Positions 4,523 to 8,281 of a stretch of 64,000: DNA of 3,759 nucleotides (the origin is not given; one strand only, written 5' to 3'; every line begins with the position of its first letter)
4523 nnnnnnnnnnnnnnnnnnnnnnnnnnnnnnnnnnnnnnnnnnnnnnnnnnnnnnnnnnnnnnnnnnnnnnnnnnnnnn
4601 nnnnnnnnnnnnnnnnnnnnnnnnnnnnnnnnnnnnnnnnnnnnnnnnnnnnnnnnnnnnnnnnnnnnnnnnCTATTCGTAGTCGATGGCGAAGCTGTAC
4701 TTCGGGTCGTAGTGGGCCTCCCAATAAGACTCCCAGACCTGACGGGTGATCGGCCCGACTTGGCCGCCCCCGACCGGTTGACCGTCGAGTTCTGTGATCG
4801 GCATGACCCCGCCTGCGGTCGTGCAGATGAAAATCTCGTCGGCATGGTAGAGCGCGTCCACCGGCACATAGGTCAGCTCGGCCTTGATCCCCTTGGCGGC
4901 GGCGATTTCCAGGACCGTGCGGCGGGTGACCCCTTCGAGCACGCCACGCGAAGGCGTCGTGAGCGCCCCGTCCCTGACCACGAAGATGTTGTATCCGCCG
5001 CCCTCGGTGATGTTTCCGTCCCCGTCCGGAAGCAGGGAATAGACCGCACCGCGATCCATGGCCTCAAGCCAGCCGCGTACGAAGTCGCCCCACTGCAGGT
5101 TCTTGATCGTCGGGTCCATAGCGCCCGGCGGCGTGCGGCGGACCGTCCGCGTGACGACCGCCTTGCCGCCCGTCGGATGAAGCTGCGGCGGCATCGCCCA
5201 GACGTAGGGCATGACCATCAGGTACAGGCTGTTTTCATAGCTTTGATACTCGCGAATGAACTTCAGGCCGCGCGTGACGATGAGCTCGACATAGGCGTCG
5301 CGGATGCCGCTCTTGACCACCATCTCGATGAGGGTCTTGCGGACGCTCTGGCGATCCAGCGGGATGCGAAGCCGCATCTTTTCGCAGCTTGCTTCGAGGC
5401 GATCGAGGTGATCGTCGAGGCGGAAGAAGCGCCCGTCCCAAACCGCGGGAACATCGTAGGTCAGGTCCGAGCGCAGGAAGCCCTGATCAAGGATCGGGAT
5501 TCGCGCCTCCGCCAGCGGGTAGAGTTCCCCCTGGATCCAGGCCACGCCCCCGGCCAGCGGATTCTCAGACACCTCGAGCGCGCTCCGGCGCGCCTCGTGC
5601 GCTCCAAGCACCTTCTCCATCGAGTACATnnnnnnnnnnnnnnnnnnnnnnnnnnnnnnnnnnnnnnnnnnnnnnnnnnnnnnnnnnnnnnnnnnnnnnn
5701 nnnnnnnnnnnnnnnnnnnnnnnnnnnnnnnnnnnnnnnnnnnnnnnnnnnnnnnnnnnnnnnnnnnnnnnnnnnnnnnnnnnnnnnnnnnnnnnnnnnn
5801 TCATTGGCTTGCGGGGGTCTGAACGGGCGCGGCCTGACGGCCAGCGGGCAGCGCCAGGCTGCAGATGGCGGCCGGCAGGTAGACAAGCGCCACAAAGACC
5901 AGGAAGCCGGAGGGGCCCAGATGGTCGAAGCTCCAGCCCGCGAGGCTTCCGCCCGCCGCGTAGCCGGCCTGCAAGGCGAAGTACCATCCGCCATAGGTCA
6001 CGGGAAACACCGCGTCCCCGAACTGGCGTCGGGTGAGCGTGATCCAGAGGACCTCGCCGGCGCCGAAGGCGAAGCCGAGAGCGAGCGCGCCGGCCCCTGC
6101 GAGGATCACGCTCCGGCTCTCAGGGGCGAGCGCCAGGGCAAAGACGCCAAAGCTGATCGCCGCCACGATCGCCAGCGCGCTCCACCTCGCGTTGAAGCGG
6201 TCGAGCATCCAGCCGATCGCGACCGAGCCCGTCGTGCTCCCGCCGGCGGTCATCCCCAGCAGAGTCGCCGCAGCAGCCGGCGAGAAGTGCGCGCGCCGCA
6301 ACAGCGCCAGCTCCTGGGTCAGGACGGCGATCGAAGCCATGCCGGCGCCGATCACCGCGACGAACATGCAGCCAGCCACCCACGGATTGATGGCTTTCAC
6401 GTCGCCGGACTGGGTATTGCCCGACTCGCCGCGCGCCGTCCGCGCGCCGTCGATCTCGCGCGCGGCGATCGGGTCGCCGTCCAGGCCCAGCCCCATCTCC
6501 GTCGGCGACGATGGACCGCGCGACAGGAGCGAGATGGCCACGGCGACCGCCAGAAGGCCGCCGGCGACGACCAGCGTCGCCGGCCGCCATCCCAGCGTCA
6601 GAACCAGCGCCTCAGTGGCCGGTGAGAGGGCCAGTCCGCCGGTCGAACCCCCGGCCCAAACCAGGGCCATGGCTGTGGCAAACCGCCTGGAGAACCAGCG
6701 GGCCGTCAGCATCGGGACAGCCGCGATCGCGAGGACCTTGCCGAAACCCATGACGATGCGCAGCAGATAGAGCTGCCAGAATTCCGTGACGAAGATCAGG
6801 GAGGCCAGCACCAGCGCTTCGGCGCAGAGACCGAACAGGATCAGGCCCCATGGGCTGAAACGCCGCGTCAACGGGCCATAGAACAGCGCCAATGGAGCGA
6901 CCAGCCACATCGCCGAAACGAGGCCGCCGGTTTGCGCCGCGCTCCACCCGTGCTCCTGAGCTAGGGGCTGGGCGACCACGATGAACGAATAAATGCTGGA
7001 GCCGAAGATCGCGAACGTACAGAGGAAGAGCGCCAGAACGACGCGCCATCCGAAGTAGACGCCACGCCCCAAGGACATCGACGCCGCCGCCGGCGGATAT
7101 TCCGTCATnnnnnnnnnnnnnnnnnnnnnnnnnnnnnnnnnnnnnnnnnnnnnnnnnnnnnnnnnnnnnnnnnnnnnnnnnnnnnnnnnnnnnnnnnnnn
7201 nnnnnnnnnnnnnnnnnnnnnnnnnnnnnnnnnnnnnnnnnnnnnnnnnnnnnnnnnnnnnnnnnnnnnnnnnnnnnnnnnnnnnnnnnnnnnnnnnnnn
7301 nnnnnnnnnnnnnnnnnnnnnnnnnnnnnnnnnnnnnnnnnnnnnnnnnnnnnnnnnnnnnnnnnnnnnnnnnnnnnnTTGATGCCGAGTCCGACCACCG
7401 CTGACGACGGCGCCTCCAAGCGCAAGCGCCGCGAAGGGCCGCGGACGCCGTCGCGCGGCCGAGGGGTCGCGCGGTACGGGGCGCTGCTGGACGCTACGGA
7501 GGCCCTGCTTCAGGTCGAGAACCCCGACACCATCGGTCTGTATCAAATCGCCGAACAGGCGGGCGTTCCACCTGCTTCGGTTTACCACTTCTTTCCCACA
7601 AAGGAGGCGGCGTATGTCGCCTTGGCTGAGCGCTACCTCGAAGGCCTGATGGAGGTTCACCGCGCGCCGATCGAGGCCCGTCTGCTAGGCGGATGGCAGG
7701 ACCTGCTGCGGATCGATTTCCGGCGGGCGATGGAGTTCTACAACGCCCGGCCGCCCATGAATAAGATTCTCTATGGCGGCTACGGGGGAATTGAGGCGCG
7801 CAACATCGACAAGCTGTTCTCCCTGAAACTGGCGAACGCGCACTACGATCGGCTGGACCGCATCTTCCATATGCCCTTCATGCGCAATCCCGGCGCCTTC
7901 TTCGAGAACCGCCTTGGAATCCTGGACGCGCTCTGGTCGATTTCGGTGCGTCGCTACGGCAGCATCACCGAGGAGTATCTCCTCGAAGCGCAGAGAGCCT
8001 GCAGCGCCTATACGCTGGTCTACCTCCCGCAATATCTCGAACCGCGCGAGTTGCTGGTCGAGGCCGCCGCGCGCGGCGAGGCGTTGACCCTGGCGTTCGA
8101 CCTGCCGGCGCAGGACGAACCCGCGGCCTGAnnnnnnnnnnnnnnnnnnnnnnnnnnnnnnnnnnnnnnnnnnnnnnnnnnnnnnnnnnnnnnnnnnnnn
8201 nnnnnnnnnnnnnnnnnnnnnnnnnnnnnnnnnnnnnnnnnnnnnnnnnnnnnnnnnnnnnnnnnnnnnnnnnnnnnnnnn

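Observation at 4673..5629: Fungal-type (R)-selective amine transaminase in a bacterial catabolic island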

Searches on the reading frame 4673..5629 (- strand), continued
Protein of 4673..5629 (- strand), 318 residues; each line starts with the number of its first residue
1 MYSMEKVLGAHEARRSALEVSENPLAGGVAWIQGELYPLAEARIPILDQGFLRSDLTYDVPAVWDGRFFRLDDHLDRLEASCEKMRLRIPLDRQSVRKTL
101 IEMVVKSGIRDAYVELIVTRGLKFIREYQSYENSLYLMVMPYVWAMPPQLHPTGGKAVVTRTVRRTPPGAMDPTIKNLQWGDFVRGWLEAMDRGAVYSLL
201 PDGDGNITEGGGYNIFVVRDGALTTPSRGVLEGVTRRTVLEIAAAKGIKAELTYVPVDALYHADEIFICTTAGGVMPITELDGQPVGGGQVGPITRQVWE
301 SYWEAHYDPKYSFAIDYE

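Call 68: search_protein_representatives(protein=window:4673-5629:-)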
Query: 318 residues. Proteins with E-value up to 0.001 (for the whole library): 19603; up to 1e-10: 7780; up to 1e-30: 322. The best 150 are listed.
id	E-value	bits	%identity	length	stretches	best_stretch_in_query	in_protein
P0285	1.5e-139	481.1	66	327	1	3-317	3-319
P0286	9.4e-98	343.8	61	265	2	1-154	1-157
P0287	5.0e-86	305.3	59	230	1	101-317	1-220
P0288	2.4e-82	293.2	47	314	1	25-313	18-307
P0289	2.5e-78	280.0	45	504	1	19-317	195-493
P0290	4.7e-72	259.3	45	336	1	21-306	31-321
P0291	1.1e-70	254.9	54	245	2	50-232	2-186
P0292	2.3e-70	253.8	40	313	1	20-318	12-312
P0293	3.2e-70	253.3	62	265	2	153-258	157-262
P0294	6.9e-70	252.2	41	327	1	16-305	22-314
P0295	3.3e-69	250.0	59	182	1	138-317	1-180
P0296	2.6e-68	247.0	53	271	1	7-276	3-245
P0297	8.9e-68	245.3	53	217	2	2-163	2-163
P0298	1.9e-67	244.2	58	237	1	54-243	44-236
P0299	7.8e-67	242.2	55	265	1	44-248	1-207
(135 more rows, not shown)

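Call 81: predict_structure(alignment_id=A1)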
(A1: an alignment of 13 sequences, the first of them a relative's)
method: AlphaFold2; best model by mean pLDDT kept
length: 318 residues; sequences in the alignment: 13
mean_pLDDT: 60.3   pTM: 0.59
mean pLDDT of the five models: 60.3, 55.4, 46.5, 46.5, 46.1
residues with pLDDT >= 90: 48; 70-90: 67; 50-70: 80; < 50: 123
segments of 3 or more residues with pLDDT < 50: 1-11, 28-37, 41-70, 107-145, 163-180, 309-318
pLDDT, mean of each block of 10 residues (from residue 1): 39 60 54 45 35 28 31 57 53 68 50 39 30 34 53 81 47 44 65 78 70 83 81 71 94 90 90 79 90 91 65 31
secondary structure, 60 per line:
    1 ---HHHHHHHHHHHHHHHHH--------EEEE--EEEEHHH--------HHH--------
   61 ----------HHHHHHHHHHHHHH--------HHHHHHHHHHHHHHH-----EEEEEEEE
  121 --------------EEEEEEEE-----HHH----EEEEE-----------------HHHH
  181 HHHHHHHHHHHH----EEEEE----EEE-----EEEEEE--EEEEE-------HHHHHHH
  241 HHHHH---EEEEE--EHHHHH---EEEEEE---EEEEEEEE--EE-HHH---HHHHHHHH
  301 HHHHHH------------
elements in order: H4-20 E29-32 E35-38 H71-84 H93-107 E113-120 E135-142 E155-159 H177-192 E197-201 E206-208 E214-219 E222-226 H234-245 E249-253 H257-261 E265-270 E274-281 H293-306

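Call 89: predict_structure(alignment_id=A2)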
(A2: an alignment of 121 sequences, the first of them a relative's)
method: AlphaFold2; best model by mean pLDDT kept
length: 318 residues; sequences in the alignment: 121
mean_pLDDT: 90.3   pTM: 0.89
mean pLDDT of the five models: 90.3, 89.3, 89.1, 88.4, 86.4
residues with pLDDT >= 90: 226; 70-90: 66; 50-70: 24; < 50: 2
segments of 3 or more residues with pLDDT < 50: none
pLDDT, mean of each block of 10 residues (from residue 1): 90 97 97 95 75 72 96 94 89 97 98 92 75 91 93 97 70 58 86 95 89 93 92 92 98 96 97 90 98 98 96 95
secondary structure, 60 per line:
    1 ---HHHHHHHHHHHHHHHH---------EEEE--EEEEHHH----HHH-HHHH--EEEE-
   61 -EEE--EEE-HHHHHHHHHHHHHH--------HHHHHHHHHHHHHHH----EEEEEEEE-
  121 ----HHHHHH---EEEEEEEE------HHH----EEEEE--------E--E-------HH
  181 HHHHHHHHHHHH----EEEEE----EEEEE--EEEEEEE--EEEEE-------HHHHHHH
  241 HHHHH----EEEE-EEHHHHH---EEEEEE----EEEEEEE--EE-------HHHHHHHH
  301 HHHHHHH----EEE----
elements in order: H4-19 E29-32 E35-38 H50-53 E56-59 E62-64 E67-69 H71-84 H93-107 E112-119 H125-130 E134-141 E155-159 H179-192 E197-201 E206-210 E213-219 E222-226 H234-245 E250-253 H257-261 E265-270 E275-281 H293-307 E312-314

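Call 91: fold_search(model_id=the predicted structure, library=pdb)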
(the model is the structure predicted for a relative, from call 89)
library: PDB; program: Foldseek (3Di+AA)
matches with E <= 10: 400; with E <= 0.001: 250
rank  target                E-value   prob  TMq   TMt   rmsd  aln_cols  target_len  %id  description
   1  9k35                  1.0e-56  1.00  0.97  0.97   1.5       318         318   84  Crystal structure of a (R)-selective transaminase (RTA) from Sphingopyxis sp. (released 2025-10-22)
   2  8zm7_A                1.0e-50  1.00  0.96  0.95   1.6       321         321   63  Engineering omega-amine transaminase for extending substrate scope by ancestral sequence reconstruction (released 2025-05-14)
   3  9wf1_A                5.8e-50  1.00  0.96  0.96   1.6       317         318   63  PLP and 1-Boc-2-methyl-piperidin-5-one complex structure of an (R)-selective omega-transaminase from Ancylobacter lacu (released 2026-02-04)
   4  8zm7_B                8.8e-50  1.00  0.96  0.95   1.6       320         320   63  Engineering omega-amine transaminase for extending substrate scope by ancestral sequence reconstruction (released 2025-05-14)
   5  9vqk_D                1.0e-49  1.00  0.96  0.95   1.6       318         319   63  crystal structure of an (R)-selective omega-transaminase from Ancylobacter lacus (released 2026-02-04)
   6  8x1f_A                2.1e-49  1.00  0.96  0.95   1.8       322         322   64  Crystal structure of an omega-transaminase mutant from Aspergillus terreus with in complex with PLP (released 2023-12-13)
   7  9vqk_H                2.3e-49  1.00  0.96  0.96   1.6       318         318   63  crystal structure of an (R)-selective omega-transaminase from Ancylobacter lacus (released 2026-02-04)
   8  8xiy_A                2.6e-49  1.00  0.95  0.95   1.6       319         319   64  Crystal structure of an omega-transaminase mutant I77L/Q97E/H210N/N245D from Aspergillus terreus in complex with PLP (released 2024-02-07)
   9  7xg5_A                2.6e-49  1.00  0.95  0.94   1.7       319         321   63  Crystal structure of an (R)-selective omega-transaminase mutant from Aspergillus terreus with PLP (released 2022-12-14)
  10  4chi_A                3.8e-49  1.00  0.96  0.95   1.7       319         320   59  (R)-selective amine transaminase from Aspergillus fumigatus at 1.27 A resolution (released 2014-04-30)
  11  6fte                  5.4e-49  1.00  0.95  0.95   2.1       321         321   61  Crystal structure of an (R)-selective amine transaminase from Exophiala xenobiotica (released 2019-01-09)
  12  6xwb_A                6.9e-49  1.00  0.95  0.95   1.8       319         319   64  Crystal structure of an R-selective transaminase from Thermomyces stellatus. (released 2020-04-15)
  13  4cmd_A                8.8e-49  1.00  0.96  0.95   1.7       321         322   60  The (R)-selective transaminase from Nectria haematococca (released 2014-03-26)
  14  9vqk_A                8.8e-49  1.00  0.95  0.96   1.6       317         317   63  crystal structure of an (R)-selective omega-transaminase from Ancylobacter lacus (released 2026-02-04)
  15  6snl_D                1.1e-48  1.00  0.95  0.95   1.8       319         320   58  (R)-selective amine transaminase from Exophiala sideris (released 2020-12-09)
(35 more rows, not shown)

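Call 92: search_solved_structures(query=L092:7672-8916:+, max_evalue=1e-30, show_alignments=1)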
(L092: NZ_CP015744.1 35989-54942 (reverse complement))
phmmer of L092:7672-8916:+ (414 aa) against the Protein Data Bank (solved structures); distinct sequences matched with E-value up to 1e-30: 24.
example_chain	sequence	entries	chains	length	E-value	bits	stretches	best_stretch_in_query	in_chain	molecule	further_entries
6hbs_A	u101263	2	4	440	2.6e-133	448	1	8-406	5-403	Aminopentol aminotransferase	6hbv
3bs8_A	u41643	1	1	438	4.5e-49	170.6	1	15-406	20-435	Glutamate-1-semialdehyde 2,1-aminomutase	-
6w80_A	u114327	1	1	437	1.2e-47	165.9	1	11-403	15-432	Glutamate-1-semialdehyde 2,1-aminomutase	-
2e7u_A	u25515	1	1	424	3.5e-46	161.1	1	15-399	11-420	Glutamate-1-semialdehyde 2,1-aminomutase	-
2hoy_A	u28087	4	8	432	8.2e-46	159.9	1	10-399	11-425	Glutamate-1-semialdehyde 2,1-aminomutase (GSAM) apo-form | Glutamate-1-semialdehyde 2,1-aminomutase (GSAM) pmp-form | Glutamate-1-semialdehyde 2,1-aminomutase (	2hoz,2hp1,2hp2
3fq7_A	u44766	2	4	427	9.6e-46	159.6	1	10-399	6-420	Glutamate-1-semialdehyde 2,1-aminomutase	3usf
2gsa_A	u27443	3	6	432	1.6e-45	158.9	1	10-399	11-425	GLUTAMATE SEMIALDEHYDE AMINOTRANSFERASE | PROTEIN (GLUTAMATE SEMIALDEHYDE AMINOTRANSFERASE)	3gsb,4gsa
3fq8_A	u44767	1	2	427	1.8e-45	158.7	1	10-399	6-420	Glutamate-1-semialdehyde 2,1-aminomutase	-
3fqa_A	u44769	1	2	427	3.4e-45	157.8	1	10-399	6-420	Glutamate-1-semialdehyde 2,1-aminomutase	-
4e77_A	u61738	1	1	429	1.2e-44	156.1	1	8-303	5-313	Glutamate-1-semialdehyde 2,1-aminomutase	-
3k28_A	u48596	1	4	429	1.4e-43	152.5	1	14-404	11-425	Glutamate-1-semialdehyde 2,1-aminomutase 2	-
5i92_A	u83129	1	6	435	2.6e-43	151.6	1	8-404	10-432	Glutamate-1-semialdehyde 2,1-aminomutase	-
2cfb_A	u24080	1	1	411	1.6e-42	149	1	33-400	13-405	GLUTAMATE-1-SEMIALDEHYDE 2,1-AMINOMUTASE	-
3l44_A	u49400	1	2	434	1.3e-40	142.7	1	30-405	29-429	Glutamate-1-semialdehyde 2,1-aminomutase 1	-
2epj_A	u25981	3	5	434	2.2e-39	138.7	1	10-364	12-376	Glutamate-1-semialdehyde 2,1-aminomutase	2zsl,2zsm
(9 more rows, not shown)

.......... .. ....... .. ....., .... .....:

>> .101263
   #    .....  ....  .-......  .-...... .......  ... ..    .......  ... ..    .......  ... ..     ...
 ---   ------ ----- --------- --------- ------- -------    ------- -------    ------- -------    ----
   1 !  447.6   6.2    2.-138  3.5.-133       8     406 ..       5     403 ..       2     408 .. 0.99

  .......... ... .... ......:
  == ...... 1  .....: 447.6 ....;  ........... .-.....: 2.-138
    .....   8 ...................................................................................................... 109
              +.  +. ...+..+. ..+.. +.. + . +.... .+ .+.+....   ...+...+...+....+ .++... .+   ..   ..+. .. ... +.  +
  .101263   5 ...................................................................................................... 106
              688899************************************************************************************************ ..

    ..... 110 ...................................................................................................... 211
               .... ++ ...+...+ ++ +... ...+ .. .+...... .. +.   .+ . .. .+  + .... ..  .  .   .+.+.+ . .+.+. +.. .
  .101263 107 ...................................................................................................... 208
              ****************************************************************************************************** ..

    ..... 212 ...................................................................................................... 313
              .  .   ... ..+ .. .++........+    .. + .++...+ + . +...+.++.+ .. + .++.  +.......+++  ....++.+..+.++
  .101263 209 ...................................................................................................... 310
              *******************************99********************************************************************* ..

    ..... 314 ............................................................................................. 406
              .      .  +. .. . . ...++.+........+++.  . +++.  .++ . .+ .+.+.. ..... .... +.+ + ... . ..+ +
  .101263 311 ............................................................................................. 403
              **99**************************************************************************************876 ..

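Call 93: search_solved_structures(query=L001:18520-19809:+, max_evalue=1e-100, show_alignments=1)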
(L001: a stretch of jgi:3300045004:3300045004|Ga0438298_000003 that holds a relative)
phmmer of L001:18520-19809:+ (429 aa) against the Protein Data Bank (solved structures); distinct sequences matched with E-value up to 1e-100: 1.
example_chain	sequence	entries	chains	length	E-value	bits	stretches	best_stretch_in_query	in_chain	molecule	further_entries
6hbs_A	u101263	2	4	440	1.6e-185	620.4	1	11-427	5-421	Aminopentol aminotransferase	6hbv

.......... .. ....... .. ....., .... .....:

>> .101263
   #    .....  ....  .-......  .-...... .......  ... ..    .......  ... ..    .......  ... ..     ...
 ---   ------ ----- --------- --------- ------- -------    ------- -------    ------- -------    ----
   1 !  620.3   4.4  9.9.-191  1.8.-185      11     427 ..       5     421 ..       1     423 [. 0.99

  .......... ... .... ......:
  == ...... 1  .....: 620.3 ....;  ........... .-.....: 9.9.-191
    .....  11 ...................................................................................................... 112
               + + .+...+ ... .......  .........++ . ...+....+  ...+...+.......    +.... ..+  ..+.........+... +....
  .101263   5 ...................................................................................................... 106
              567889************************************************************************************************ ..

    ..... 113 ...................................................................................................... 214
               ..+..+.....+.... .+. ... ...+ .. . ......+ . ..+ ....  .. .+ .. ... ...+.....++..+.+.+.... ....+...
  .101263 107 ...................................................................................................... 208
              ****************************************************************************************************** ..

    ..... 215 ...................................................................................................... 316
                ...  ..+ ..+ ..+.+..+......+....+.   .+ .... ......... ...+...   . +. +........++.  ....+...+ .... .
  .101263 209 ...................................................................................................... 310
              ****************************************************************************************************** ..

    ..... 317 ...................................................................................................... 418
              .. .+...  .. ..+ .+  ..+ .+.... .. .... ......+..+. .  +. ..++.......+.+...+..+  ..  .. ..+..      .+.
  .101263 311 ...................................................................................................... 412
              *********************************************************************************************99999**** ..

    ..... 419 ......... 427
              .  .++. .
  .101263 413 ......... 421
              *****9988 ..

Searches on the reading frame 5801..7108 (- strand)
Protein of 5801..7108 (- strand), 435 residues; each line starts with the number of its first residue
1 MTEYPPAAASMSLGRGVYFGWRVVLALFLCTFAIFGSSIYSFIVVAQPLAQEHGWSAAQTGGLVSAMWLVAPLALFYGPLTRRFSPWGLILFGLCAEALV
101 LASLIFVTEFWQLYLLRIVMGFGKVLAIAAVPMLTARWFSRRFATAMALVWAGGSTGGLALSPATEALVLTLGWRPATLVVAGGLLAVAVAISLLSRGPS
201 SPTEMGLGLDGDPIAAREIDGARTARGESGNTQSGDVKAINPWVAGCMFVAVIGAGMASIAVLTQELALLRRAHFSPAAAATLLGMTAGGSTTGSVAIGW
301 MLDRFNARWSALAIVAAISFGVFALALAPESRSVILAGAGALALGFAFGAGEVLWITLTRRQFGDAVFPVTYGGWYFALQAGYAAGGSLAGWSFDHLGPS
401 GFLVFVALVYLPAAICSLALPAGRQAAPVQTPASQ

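Call 8: search_protein_families(library=pfam, proteins=[window:5801-7108:-], max_evalue=0.00001)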
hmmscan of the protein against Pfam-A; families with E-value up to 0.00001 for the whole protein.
window:5801-7108:- (435 aa): 1 family
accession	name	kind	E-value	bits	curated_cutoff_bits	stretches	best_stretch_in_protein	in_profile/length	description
PF07690.21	MFS_1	-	1e-26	94.1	33.4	2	27-358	1-318/347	Major Facilitator Superfamily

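Call 9: search_protein_families(library=ncbifam, proteins=[window:5801-7108:-], max_evalue=1e-10)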
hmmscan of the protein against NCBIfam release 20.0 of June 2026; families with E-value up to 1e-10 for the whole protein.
window:5801-7108:- (435 aa): 2 families
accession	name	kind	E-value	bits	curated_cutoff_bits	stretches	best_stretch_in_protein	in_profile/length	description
NF049980.1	SfMCT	equivalog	4.4e-22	78.3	320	1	21-398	2-366/378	L-lactate MFS transporter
TIGR00881.1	2A0104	subfamily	2e-13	50.1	407.75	1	42-356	14-333/379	phosphoglycerate transporter protein PgtP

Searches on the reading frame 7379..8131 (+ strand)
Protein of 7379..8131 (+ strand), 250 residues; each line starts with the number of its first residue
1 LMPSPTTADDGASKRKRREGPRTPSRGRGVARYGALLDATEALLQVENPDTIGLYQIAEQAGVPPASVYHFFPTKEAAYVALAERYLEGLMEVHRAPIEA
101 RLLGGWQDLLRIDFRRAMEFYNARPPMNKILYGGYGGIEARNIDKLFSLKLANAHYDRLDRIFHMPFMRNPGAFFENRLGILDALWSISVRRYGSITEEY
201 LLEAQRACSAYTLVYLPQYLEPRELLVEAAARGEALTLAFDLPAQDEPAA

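Call 8: search_protein_families(library=pfam, proteins=[window:7379-8131:+], max_evalue=0.00001)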
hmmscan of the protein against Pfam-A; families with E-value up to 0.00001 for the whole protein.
window:7379-8131:+ (250 aa): 1 family
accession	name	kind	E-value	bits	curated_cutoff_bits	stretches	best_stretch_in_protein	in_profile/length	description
PF00440.29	TetR_N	-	1.3e-07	31.7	24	1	36-77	1-42/47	Bacterial regulatory proteins, tetR family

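Call 9: search_protein_families(library=ncbifam, proteins=[window:7379-8131:+], max_evalue=1e-10)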
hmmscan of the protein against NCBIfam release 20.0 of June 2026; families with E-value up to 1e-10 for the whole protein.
window:7379-8131:+ (250 aa): 0 families
